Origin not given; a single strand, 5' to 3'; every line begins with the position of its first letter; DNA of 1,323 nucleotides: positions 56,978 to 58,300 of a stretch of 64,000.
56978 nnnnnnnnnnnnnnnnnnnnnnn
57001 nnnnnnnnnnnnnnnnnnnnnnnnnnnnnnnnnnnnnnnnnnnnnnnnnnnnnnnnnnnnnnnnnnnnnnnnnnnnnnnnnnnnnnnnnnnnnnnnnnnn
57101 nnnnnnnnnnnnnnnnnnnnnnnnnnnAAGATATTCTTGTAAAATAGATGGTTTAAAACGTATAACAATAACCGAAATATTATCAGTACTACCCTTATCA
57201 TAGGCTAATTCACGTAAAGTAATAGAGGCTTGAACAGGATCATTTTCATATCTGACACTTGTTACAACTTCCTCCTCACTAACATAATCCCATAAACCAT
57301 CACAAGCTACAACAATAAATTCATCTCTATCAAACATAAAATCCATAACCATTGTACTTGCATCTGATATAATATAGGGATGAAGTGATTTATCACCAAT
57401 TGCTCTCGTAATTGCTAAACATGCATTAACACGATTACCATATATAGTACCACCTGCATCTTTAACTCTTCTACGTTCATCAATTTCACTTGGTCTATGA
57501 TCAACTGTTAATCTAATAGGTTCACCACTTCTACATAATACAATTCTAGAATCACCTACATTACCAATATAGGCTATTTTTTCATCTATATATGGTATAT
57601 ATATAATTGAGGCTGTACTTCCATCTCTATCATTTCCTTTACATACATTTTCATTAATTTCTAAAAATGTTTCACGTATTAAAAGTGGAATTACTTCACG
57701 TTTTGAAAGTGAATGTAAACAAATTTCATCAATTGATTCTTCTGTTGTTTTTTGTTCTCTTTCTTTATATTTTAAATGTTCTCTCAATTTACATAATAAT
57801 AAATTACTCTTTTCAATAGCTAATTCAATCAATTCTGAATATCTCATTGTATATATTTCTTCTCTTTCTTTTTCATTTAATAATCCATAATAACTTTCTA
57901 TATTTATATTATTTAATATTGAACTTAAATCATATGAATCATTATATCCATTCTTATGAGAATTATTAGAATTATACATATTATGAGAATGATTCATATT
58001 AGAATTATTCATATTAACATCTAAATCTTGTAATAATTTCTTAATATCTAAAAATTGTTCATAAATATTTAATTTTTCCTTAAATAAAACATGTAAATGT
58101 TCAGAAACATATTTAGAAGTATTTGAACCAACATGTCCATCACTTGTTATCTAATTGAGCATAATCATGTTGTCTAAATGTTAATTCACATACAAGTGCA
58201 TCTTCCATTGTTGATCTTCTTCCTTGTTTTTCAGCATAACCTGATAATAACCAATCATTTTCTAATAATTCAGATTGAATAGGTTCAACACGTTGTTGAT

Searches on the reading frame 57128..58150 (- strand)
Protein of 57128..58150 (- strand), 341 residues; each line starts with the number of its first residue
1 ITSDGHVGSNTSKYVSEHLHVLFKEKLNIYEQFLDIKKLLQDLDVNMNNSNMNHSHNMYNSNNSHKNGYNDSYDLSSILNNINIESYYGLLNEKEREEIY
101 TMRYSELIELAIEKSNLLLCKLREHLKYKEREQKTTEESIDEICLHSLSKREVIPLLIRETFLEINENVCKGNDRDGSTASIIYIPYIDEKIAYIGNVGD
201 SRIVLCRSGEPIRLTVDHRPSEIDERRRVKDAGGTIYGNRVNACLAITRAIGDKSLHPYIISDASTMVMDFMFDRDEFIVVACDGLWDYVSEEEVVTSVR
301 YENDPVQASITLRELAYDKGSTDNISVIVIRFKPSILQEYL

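Call 78: search_protein_families(library=pfam, proteins=[window:57128-58150:-], max_evalue=0.01)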
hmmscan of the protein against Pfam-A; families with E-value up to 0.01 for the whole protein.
window:57128-58150:- (341 aa): 1 family
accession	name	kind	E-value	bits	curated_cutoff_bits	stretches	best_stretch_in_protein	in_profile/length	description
PF00481.26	PP2C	-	4.7e-48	164.5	20.3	1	155-325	73-255/255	Protein phosphatase 2C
